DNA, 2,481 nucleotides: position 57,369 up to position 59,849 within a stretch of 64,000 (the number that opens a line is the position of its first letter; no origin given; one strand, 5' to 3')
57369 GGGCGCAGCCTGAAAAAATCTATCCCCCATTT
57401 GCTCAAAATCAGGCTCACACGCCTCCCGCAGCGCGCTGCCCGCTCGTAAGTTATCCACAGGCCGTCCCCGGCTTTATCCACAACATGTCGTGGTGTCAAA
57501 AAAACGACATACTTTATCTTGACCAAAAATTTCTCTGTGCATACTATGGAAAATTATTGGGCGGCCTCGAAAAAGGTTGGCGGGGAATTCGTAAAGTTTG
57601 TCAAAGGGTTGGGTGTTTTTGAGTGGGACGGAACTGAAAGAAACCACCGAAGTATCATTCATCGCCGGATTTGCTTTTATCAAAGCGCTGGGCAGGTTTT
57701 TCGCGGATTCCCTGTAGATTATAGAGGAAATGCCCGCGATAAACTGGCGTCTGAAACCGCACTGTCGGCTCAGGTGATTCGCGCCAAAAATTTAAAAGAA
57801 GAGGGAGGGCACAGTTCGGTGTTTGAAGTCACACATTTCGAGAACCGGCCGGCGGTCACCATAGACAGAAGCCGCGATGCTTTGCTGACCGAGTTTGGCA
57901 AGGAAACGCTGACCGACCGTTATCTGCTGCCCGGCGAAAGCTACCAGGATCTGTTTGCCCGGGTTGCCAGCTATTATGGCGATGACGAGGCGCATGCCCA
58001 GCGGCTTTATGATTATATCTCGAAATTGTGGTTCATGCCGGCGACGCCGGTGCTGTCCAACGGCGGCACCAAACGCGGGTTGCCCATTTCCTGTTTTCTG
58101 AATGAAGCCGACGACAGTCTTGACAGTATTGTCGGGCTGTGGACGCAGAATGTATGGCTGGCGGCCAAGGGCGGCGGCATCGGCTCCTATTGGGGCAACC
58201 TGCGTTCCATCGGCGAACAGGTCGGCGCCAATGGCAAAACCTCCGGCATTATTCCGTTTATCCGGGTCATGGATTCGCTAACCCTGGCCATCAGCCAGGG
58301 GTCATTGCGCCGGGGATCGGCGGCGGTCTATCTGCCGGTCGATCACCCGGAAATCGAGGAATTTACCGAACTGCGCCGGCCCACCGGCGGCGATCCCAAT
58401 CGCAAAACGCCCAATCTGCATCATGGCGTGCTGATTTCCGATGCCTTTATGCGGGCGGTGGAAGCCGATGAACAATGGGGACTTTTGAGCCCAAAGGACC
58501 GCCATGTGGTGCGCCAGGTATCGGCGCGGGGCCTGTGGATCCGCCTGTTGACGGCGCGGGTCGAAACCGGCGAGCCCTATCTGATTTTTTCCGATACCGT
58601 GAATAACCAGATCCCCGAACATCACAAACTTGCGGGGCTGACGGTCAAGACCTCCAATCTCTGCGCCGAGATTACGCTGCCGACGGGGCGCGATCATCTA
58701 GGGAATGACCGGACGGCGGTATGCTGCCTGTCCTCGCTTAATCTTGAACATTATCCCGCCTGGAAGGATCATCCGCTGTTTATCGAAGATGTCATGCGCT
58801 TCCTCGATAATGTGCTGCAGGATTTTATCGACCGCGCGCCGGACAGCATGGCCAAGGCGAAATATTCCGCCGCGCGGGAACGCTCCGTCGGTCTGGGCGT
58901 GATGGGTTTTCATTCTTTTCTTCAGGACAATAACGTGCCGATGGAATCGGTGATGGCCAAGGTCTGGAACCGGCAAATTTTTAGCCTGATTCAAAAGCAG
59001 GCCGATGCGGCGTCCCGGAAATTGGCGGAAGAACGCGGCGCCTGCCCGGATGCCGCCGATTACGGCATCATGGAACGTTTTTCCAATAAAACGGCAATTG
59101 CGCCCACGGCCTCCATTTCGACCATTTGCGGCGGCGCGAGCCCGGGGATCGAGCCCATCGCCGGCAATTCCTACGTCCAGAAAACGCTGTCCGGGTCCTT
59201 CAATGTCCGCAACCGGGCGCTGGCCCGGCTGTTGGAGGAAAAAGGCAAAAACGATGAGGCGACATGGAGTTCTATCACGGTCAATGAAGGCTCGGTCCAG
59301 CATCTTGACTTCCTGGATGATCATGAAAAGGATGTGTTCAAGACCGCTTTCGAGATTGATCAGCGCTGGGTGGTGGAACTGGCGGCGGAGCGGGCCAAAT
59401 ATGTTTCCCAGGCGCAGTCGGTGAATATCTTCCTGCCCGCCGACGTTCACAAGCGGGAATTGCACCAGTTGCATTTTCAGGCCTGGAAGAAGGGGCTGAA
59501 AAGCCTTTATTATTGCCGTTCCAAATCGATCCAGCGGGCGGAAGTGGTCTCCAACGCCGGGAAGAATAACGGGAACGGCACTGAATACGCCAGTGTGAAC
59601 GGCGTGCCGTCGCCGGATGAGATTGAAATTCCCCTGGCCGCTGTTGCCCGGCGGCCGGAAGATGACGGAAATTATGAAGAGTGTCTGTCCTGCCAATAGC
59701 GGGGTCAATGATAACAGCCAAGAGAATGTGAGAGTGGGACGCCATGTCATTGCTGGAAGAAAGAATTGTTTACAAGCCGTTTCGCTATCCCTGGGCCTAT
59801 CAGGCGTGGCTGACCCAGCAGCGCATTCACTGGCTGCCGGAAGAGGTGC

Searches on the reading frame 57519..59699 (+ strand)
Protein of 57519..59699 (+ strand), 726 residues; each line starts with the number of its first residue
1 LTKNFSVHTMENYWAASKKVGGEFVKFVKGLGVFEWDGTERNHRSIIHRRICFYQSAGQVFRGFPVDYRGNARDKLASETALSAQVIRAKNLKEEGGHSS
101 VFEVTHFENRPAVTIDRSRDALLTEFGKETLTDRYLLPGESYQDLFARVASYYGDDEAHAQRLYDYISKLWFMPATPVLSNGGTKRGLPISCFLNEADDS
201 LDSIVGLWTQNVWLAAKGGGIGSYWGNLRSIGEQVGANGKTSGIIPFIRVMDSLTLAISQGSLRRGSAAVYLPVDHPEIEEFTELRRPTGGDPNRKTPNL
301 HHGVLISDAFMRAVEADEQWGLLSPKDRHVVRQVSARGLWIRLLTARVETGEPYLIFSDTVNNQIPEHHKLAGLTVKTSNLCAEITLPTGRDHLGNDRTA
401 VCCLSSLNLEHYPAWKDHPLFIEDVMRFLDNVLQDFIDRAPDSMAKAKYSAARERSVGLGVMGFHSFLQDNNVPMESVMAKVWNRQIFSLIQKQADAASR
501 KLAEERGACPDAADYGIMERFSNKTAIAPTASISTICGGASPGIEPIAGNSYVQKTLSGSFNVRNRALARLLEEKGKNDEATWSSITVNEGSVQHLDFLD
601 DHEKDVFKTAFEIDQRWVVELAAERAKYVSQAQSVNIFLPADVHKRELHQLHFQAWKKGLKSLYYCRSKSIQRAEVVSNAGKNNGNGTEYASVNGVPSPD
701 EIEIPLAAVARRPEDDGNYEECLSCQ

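Call 34: search_protein_families(library=pfam, proteins=[window:57519-59699:+], max_evalue=0.001)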
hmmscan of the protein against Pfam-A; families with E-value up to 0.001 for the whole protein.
window:57519-59699:+ (726 aa): 2 families
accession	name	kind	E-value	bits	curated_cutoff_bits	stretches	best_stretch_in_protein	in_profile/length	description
PF02867.20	Ribonuc_red_lgC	-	5e-117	392.1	23.9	2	191-510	2-337/523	Ribonucleotide reductase, barrel domain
PF00317.26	Ribonuc_red_lgN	-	3.1e-18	66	28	1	122-187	2-77/77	Ribonucleotide reductase, all-alpha domain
